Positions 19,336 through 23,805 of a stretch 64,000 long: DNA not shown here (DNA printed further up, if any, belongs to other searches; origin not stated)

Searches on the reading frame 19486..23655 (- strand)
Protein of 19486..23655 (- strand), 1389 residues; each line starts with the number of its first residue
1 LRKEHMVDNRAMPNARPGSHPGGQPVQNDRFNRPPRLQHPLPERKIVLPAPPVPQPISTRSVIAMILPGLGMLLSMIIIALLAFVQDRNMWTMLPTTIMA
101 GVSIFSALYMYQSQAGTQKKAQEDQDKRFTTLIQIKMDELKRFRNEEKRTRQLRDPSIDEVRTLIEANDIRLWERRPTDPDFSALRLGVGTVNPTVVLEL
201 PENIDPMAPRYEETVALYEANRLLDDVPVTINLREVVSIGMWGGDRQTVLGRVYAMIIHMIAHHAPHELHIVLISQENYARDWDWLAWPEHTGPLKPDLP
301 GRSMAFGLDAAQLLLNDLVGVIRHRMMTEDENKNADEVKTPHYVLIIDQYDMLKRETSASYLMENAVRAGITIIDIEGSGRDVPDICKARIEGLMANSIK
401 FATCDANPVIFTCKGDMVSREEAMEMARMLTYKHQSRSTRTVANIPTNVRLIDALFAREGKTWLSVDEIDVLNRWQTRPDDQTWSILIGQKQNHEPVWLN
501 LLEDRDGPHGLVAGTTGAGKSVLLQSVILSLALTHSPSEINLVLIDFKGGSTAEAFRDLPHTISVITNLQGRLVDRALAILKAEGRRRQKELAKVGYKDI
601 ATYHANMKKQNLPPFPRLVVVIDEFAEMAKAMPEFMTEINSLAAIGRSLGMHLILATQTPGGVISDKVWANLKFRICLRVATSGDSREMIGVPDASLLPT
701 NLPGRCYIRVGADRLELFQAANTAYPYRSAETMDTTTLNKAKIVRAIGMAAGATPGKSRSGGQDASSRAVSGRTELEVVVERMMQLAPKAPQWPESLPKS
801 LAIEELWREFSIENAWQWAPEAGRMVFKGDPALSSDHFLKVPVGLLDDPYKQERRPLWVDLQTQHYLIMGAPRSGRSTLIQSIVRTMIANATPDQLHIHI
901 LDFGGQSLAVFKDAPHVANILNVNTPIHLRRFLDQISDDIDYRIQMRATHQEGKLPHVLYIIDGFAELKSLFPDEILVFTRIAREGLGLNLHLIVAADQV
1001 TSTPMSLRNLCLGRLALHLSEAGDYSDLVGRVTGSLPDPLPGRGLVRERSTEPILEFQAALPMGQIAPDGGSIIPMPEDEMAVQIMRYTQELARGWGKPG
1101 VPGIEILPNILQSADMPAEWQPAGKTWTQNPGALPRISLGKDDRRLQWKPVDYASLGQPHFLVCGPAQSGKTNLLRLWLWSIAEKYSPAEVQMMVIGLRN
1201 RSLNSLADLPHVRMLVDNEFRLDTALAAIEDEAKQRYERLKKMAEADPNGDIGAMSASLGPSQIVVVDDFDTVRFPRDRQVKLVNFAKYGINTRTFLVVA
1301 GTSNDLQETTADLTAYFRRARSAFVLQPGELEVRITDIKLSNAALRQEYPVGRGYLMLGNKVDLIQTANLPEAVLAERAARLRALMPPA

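Call 26: search_protein_families(library=pfam, proteins=[window:19486-23655:-], max_evalue=0.00001)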
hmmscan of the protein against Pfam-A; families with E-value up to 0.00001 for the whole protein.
window:19486-23655:- (1389 aa): 5 families
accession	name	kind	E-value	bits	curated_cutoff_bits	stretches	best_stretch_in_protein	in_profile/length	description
PF01580.24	FtsK_SpoIIIE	-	2e-65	220.8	24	3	471-661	5-220/221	FtsK/SpoIIIE family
PF13401.12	AAA_22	-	5.9e-11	43.2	27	0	508-657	6-122/130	AAA domain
PF13245.12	AAA_19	-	1.4e-07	32.2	25.1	0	510-639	14-114/134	AAA domain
PF13191.12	AAA_16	-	1.4e-06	29.3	32.6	0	501-626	15-142/167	AAA ATPase domain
PF05729.18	NACHT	-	4.1e-06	27.2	26.7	0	511-543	4-37/167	NACHT domain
